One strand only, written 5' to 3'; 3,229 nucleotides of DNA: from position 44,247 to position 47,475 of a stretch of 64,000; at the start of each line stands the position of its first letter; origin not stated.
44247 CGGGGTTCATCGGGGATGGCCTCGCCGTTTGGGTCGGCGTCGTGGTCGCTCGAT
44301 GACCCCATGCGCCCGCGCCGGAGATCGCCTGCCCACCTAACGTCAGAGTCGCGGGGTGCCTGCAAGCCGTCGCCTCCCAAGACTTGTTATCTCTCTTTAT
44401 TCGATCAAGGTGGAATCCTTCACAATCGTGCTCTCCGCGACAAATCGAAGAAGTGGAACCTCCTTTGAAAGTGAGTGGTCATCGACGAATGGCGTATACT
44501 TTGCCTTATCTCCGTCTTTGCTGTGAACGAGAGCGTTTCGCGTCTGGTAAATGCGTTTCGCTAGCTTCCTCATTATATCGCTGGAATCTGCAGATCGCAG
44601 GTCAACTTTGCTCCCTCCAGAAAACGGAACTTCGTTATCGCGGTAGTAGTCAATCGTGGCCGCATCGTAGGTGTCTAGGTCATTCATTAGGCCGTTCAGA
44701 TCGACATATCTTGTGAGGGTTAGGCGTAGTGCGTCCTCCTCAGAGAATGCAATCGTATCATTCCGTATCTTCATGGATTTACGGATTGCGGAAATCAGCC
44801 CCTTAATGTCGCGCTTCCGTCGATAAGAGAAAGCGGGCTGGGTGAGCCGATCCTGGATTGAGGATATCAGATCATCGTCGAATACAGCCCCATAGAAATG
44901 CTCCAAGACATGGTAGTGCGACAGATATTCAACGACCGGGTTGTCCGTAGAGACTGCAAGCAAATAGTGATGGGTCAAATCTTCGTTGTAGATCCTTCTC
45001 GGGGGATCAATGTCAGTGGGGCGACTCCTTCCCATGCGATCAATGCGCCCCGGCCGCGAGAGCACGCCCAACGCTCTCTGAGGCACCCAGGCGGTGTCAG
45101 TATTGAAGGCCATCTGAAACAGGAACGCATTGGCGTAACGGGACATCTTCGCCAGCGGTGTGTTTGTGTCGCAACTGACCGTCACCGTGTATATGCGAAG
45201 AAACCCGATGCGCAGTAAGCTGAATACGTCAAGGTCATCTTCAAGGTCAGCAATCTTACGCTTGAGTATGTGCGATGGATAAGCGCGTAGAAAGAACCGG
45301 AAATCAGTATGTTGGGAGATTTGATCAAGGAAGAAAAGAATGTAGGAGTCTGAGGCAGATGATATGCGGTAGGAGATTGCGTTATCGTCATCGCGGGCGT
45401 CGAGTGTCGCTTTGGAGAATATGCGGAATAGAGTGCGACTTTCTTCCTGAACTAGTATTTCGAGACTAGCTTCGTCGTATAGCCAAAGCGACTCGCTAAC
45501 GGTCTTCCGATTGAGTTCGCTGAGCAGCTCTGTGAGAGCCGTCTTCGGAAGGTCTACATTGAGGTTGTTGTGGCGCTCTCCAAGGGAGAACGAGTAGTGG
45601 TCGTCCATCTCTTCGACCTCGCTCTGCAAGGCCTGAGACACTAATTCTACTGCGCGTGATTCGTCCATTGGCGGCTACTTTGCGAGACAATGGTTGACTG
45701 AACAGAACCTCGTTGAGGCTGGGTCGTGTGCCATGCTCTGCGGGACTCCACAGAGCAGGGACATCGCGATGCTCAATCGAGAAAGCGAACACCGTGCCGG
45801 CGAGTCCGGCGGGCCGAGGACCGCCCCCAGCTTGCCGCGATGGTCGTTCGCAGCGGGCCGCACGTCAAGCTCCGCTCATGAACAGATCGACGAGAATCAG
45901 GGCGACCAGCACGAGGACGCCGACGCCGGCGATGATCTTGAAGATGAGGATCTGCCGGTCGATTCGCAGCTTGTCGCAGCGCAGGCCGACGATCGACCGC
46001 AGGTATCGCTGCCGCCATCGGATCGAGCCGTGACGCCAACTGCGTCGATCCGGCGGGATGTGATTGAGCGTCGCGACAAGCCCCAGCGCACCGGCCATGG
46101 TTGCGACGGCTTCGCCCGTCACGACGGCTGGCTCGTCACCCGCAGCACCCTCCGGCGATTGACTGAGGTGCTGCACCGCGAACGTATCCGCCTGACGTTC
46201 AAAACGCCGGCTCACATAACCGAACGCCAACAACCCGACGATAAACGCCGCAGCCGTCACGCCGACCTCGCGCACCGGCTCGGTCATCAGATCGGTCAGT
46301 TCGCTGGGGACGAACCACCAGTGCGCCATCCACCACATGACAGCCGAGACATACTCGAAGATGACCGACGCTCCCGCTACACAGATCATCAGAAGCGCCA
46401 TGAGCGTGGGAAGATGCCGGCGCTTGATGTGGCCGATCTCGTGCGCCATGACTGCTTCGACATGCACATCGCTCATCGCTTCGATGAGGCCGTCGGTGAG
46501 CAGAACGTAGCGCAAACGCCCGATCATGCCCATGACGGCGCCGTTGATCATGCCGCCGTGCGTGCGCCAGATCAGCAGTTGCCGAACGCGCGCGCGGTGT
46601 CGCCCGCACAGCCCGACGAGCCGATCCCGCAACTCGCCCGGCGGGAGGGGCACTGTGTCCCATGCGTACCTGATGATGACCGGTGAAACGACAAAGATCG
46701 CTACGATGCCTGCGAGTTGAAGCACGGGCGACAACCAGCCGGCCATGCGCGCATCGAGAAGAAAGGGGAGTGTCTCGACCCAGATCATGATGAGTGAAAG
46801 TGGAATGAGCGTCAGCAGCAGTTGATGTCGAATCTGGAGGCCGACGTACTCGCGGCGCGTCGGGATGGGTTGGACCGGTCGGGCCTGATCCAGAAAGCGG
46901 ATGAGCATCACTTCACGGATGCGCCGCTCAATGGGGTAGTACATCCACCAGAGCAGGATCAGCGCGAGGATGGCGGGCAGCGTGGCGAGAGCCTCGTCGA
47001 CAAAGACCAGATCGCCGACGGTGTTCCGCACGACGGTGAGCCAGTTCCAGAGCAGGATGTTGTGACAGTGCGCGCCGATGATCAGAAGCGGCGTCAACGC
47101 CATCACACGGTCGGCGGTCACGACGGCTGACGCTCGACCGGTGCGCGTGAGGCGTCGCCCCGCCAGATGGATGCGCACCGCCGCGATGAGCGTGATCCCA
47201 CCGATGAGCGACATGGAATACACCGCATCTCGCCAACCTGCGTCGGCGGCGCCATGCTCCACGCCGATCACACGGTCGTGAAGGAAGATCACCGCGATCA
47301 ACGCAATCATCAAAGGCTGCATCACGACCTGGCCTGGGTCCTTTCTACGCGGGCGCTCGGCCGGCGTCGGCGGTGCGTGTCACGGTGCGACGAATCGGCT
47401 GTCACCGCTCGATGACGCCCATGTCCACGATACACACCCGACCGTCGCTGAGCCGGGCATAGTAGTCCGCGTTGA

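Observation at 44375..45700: Single-gene low-GC islet encoding a protein with a C-terminal HEPN-like RNxxxH motif (candidate defense/abortive-infection gene)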

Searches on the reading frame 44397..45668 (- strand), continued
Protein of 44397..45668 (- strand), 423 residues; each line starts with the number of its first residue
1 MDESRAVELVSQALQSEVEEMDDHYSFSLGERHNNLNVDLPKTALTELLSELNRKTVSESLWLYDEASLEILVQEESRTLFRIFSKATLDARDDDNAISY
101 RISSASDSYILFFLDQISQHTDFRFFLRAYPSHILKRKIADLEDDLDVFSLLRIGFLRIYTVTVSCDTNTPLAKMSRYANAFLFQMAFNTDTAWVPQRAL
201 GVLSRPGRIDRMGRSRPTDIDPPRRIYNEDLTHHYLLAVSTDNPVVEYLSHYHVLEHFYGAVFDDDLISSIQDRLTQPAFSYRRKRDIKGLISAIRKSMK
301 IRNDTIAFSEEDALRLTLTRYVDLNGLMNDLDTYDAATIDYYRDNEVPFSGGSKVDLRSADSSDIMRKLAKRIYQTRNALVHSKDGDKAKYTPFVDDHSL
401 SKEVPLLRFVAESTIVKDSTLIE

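Call 97: search_protein_families(library=phrogs, proteins=[window:44397-45668:-], max_evalue=1)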
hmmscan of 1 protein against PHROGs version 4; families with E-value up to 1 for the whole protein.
window:44397-45668:- (423 aa): 1 family
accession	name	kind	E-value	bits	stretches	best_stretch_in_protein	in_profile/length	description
phrog_37037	-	unknown function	0.043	15.3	1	42-72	25-55/62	-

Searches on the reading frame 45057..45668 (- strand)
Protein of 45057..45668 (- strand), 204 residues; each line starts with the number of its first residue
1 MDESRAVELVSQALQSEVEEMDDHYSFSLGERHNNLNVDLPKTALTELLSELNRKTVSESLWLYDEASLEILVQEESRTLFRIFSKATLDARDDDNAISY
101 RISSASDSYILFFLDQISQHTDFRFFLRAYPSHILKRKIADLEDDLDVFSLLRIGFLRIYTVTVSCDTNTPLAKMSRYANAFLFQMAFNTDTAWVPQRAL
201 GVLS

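Call 61: predict_structure(alignment_id=A3)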
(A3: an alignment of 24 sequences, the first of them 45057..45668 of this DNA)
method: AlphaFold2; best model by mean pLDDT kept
length: 204 residues; sequences in the alignment: 24
mean_pLDDT: 89.3   pTM: 0.87
mean pLDDT of the five models: 89.3, 88.6, 88.0, 87.8, 85.9
residues with pLDDT >= 90: 132; 70-90: 59; 50-70: 13; < 50: 0
segments of 3 or more residues with pLDDT < 50: none
pLDDT, mean of each block of 10 residues (from residue 1): 97 94 94 87 97 91 96 82 65 95 95 94 81 82 86 87 97 96 91 87 65
secondary structure, 60 per line:
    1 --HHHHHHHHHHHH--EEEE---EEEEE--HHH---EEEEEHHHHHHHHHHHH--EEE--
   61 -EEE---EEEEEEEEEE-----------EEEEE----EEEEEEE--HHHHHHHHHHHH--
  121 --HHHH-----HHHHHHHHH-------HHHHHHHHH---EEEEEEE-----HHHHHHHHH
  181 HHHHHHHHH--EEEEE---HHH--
elements in order: H3-14 E17-20 E24-28 E37-41 H42-53 E56-58 E62-64 E68-77 E89-93 E98-104 H107-118 H123-126 H132-140 H148-156 E160-166 H172-189 E192-196

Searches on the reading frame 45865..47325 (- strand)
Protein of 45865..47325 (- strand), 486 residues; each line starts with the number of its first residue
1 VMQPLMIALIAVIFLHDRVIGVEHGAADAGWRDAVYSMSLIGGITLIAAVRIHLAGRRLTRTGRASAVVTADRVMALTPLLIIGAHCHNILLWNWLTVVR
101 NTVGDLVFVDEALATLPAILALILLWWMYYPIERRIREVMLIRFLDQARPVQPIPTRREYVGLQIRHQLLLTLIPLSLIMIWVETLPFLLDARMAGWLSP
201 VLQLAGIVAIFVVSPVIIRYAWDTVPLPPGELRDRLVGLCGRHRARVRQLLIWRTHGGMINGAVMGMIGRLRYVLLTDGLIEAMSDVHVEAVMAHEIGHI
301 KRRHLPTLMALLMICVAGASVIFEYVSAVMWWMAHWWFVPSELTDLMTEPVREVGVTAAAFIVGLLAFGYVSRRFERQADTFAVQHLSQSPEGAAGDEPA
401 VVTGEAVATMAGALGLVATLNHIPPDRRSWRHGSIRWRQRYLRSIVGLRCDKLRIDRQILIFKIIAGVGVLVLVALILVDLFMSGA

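Call 65: search_protein_families(library=pfam, proteins=[window:45865-47325:-], max_evalue=0.01)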
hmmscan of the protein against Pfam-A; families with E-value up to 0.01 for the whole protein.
window:45865-47325:- (486 aa): 1 family
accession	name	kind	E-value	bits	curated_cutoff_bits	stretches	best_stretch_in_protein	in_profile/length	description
PF01435.24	Peptidase_M48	-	9e-14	52.2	20.3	1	264-389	40-153/186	Peptidase family M48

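Call 76: find_homologous_proteins(query=window:45865-47325:-, max_evalue=1e-30)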
Query window:45865-47325:- (486 aa): 1491 proteins with E <= 1e-30 among 8000 candidates; the best 120 are listed.
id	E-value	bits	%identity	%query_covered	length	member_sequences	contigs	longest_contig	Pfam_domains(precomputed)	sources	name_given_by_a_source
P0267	0.0e+0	1052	100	99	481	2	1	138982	PF01435.25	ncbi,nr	ncbi:MAG: M48 family metalloprotease [Phycisphaerales bacterium]|nr:M48 family metalloprotease [Phyc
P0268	4.0e-165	569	56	98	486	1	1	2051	PF01435.25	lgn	-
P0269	8.8e-157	541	51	99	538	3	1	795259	PF01435.25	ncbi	-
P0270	2.4e-155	536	50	99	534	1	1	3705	PF01435.25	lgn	-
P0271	6.6e-153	528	52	91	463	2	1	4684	PF01435.25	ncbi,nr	ncbi:MAG TPA: hypothetical protein ENJ06_04935, partial [Phycisphaeraceae bacterium]|nr:hypothetical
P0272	3.9e-106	374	44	99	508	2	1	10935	PF01435.25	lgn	-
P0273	7.7e-106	373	43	90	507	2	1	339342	PF01435.25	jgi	-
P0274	2.3e-105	372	47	77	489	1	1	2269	PF01435.25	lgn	-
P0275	3.6e-105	371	42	94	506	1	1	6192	PF01435.25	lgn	-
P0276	4.0e-105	371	42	96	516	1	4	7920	PF01435.25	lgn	-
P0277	6.4e-105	370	43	67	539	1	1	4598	PF01435.25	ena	-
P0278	1.1e-104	369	44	94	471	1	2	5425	PF01435.25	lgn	-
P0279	2.3e-104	368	41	97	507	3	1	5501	PF01435.25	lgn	-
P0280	2.7e-104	368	43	95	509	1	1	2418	PF01435.25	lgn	-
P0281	6.2e-104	367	41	98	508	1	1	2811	PF01435.25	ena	-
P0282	2.8e-103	365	43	95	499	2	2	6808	PF01435.25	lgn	-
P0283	3.4e-102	361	47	79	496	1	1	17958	PF01435.25,PF05569.18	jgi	jgi:Zn-dependent protease with chaperone function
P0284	4.5e-102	361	43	95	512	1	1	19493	PF01435.25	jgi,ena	-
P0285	4.7e-102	361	44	95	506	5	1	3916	PF01435.25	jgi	-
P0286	6.2e-102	360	46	95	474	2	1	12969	PF01435.25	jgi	jgi:Zn-dependent protease with chaperone function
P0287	8.7e-102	360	43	99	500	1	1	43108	PF01435.25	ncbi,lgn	-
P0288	1.1e-101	359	42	98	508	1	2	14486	PF01435.25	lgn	-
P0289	1.8e-101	359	45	87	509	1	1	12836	PF01435.25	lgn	-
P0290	3.1e-101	358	40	98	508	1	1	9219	PF01435.25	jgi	-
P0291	5.0e-101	357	44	86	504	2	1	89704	PF01435.25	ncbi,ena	-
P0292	7.8e-101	357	47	84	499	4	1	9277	PF01435.25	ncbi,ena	-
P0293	1.7e-100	355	43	98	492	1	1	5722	PF01435.25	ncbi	-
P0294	2.4e-100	355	44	87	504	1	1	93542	PF01435.25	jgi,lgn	-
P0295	2.8e-100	355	41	98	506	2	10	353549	PF01435.25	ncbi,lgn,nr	ncbi:MAG: M48 family metalloprotease [Phycisphaerales bacterium]|nr:M48 family metalloprotease [Phyc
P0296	3.5e-100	354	40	98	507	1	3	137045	PF01435.25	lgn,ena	-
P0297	3.5e-100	354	43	99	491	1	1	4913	PF01435.25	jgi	jgi:Zn-dependent protease with chaperone function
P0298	3.7e-100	354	43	85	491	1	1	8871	PF01435.25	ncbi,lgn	-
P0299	3.7e-100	354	42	99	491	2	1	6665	PF01435.25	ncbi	ncbi:MAG: M48 family metallopeptidase [Phycisphaeraceae bacterium]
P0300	8.3e-100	353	42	96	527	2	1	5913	PF01435.25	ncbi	-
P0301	1.4e-99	353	45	86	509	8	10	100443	PF01435.25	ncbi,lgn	-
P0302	1.5e-99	352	41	98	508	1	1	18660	PF01435.25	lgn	-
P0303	1.5e-99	352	41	98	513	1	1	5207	PF01435.25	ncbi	-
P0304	2.2e-99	352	44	87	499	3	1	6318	PF01435.25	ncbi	-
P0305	2.6e-99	352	43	98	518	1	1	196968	PF01435.25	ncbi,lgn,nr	ncbi:MAG: hypothetical protein EA376_08085 [Phycisphaeraceae bacterium]|nr:MAG: hypothetical protein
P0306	3.8e-99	351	40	99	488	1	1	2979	PF01435.25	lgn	-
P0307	6.0e-99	350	43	93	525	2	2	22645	PF01435.25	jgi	jgi:Zn-dependent protease with chaperone function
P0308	6.5e-99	350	44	95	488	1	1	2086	PF01435.25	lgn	-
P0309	1.5e-98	349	42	90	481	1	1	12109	PF01435.25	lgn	-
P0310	1.5e-98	349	44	88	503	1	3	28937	PF01435.25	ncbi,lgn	-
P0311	2.5e-98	348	42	95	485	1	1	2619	PF01435.25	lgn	-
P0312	2.6e-98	348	44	82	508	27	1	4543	PF01435.25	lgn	-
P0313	3.5e-98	348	43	93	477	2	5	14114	PF01435.25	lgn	-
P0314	4.3e-98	348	43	86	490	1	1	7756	PF01435.25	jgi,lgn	jgi:STE24 endopeptidase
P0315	1.2e-97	346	37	96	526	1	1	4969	PF01435.25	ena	-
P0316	1.4e-97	346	45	90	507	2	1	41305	PF01435.25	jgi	-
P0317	1.7e-97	346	46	79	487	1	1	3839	PF01435.25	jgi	-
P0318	1.7e-97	346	43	95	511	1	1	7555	PF01435.25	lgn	-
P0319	3.8e-97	344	42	93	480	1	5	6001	PF01435.25,PF05569.18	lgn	-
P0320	5.4e-97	344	40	96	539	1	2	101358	PF01435.25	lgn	-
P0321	6.6e-97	344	41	99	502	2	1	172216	PF01435.25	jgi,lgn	-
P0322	7.0e-97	344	45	80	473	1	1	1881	PF01435.25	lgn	-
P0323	7.3e-97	344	45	84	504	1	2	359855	PF01435.25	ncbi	ncbi:MAG: M48 family metallopeptidase [Phycisphaeraceae bacterium]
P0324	7.9e-97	343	42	97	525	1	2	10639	PF01435.25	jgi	jgi:STE24 endopeptidase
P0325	1.1e-96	343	43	95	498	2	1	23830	PF01435.25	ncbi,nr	ncbi:MAG: M48 family metalloprotease [Phycisphaerales bacterium]|nr:M48 family metalloprotease [Phyc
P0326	1.1e-96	343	40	99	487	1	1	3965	PF01435.25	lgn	-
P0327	1.9e-96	342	44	95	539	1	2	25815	PF01435.25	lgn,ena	-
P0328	2.5e-96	342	47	81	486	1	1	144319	PF01435.25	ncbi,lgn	-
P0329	3.2e-96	341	45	80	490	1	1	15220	PF01435.25,PF05569.18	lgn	-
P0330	3.5e-96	341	41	99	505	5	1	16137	PF01435.25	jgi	jgi:STE24 endopeptidase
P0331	4.9e-96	341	44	95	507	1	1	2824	PF01435.25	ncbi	-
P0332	5.9e-96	341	39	96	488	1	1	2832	PF01435.25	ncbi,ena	-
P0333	7.2e-96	340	48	73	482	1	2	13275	PF01435.25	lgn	-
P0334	7.4e-96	340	42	98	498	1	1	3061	PF01435.25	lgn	-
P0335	7.6e-96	340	42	97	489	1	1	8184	PF01435.25,PF05569.18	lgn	-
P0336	1.0e-95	340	42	96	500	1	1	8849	PF01435.25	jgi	-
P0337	1.2e-95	340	43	85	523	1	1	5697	PF01435.25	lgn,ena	-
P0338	1.3e-95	339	42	95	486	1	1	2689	PF01435.25,PF05569.18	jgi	jgi:Zn-dependent protease with chaperone function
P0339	1.5e-95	339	43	94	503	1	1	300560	PF01435.25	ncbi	-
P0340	1.5e-95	339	43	94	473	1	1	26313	PF01435.25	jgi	jgi:Zn-dependent protease with chaperone function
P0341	1.6e-95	339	41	100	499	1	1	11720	PF01435.25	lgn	-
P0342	1.8e-95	339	40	96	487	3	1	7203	PF01435.25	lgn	-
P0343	2.1e-95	339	42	96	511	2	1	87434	PF01435.25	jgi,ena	-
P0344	2.5e-95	338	45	86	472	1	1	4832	PF01435.25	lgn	-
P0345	2.8e-95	338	43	88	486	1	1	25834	PF01435.25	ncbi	-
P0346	3.5e-95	338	41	96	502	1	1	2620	PF01435.25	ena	-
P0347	3.9e-95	338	45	83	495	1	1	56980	PF01435.25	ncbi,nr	ncbi:MAG: M48 family metalloprotease [Planctomycetes bacterium]|nr:M48 family metalloprotease [Planc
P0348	4.0e-95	338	44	95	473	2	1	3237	PF01435.25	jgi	jgi:STE24 endopeptidase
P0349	4.6e-95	338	41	95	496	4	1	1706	PF01435.25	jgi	-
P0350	5.0e-95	337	41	97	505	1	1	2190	PF01435.25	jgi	-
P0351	5.4e-95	337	41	95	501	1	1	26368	PF01435.25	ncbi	-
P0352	6.5e-95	337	45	82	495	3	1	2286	PF01435.25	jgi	jgi:STE24 endopeptidase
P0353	6.6e-95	337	45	86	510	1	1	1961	PF01435.25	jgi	jgi:STE24 endopeptidase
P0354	9.6e-95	337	42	87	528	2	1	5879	PF01435.25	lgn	-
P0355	1.1e-94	336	40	100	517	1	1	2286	PF01435.25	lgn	-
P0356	1.3e-94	336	41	100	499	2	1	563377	PF01435.25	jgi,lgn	jgi:Zn-dependent protease with chaperone function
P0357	1.7e-94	336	41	99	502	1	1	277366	PF01435.25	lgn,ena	-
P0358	1.7e-94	336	40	96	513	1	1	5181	PF01435.25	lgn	-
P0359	2.1e-94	335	46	78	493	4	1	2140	PF01435.25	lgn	-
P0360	2.4e-94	335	43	94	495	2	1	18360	PF01435.25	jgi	jgi:Zn-dependent protease with chaperone function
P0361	2.5e-94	335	42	88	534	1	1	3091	PF01435.25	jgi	-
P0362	2.7e-94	335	41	98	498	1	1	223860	PF01435.25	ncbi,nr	ncbi:MAG: M48 family metalloprotease [Phycisphaeraceae bacterium]|nr:M48 family metalloprotease [Phy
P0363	3.7e-94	335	41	96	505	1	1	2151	PF01435.25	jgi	jgi:STE24 endopeptidase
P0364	4.8e-94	334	43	88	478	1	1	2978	PF01435.25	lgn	-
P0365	4.9e-94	334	40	98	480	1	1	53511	PF01435.25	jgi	jgi:Zn-dependent protease with chaperone function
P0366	6.0e-94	334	45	86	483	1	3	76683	PF01435.25,PF05569.18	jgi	-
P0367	6.4e-94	334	46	77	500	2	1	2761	PF01435.25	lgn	-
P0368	8.8e-94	333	43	86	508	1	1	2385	PF01435.25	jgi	jgi:STE24 endopeptidase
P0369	9.0e-94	333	41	98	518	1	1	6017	PF01435.25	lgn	-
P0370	9.3e-94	333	44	99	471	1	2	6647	PF01435.25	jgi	jgi:STE24 endopeptidase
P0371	1.1e-93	333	41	100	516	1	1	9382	PF01435.25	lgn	-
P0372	1.3e-93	333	45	78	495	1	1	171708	PF01435.25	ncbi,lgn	-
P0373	1.5e-93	333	41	93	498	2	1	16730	PF01435.25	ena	-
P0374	1.7e-93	332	46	82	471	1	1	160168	PF01435.25,PF05569.18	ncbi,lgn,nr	ncbi:MAG: M48 family metalloprotease [Planctomycetes bacterium]|nr:M48 family metalloprotease [Planc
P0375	1.7e-93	332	41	98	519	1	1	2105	PF01435.25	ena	-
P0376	2.0e-93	332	41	93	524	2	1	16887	PF01435.25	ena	-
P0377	2.1e-93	332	39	100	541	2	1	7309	PF01435.25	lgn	-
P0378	2.3e-93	332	44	84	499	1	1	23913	PF01435.25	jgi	jgi:Zn-dependent protease with chaperone function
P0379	2.4e-93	332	41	97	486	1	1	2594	PF01435.25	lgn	-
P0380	2.6e-93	332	43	87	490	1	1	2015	PF01435.25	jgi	-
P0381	2.6e-93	332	43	89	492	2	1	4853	PF01435.25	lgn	-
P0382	2.9e-93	332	42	94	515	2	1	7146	PF01435.25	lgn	-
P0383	3.1e-93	332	44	86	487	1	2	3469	PF01435.25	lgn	-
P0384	3.3e-93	331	45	78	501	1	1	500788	PF01435.25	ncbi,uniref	ncbi:M48 family metallopeptidase [Phycisphaerales bacterium AB-hyl4]|uniref:M48 family metallopeptid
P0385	3.4e-93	331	45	82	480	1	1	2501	PF01435.25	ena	-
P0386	3.6e-93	331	42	95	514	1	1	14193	PF01435.25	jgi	jgi:STE24 endopeptidase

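Call 77: find_encoding_contigs(protein=P0269, flank=8000, max_places=2)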
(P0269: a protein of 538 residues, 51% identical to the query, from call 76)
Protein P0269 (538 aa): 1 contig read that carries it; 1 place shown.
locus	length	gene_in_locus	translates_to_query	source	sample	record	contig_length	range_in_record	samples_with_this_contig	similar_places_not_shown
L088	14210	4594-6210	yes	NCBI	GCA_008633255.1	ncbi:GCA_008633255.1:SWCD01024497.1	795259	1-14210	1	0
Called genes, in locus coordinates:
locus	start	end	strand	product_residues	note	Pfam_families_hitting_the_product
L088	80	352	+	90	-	PF01541:GIY-YIG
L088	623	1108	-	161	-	-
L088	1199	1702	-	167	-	PF21982:RecX_HTH1 (faint), PF02631:RecX_HTH2, PF21981:RecX_HTH3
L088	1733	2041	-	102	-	PF07719:TPR_2 (faint), PF12895:ANAPC3 (weak), PF13181:TPR_8 (faint), PF13428:TPR_14 (faint), PF13432:TPR_16 (faint), PF14559:TPR_19 (weak), PF13174:TPR_6 (faint), PF14559:TPR_19 (weak), +4 more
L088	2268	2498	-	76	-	PF02599:CsrA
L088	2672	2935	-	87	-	PF01106:NifU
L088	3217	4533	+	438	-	-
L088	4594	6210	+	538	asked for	PF01435:Peptidase_M48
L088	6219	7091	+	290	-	PF01678:DAP_epimerase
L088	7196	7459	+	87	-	-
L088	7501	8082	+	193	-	PF13349:DUF4097 (faint), PF24016:DUF7330 (faint)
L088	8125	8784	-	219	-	-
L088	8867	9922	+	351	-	PF01171:ATP_bind_3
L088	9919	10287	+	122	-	-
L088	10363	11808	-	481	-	PF02403:Seryl_tRNA_N, PF00587:tRNA-synt_2b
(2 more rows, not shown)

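Call 78: find_encoding_contigs(protein=P0271, flank=8000, max_places=2)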
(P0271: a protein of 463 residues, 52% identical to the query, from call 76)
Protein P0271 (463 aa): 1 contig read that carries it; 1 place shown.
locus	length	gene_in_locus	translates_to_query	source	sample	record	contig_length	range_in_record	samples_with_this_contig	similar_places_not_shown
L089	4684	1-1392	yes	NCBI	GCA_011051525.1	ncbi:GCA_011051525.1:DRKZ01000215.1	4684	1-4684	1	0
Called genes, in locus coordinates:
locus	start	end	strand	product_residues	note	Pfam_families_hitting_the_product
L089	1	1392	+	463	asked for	PF01435:Peptidase_M48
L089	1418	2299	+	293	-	PF01678:DAP_epimerase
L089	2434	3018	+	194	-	-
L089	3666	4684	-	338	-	PF00953:Glycos_transf_4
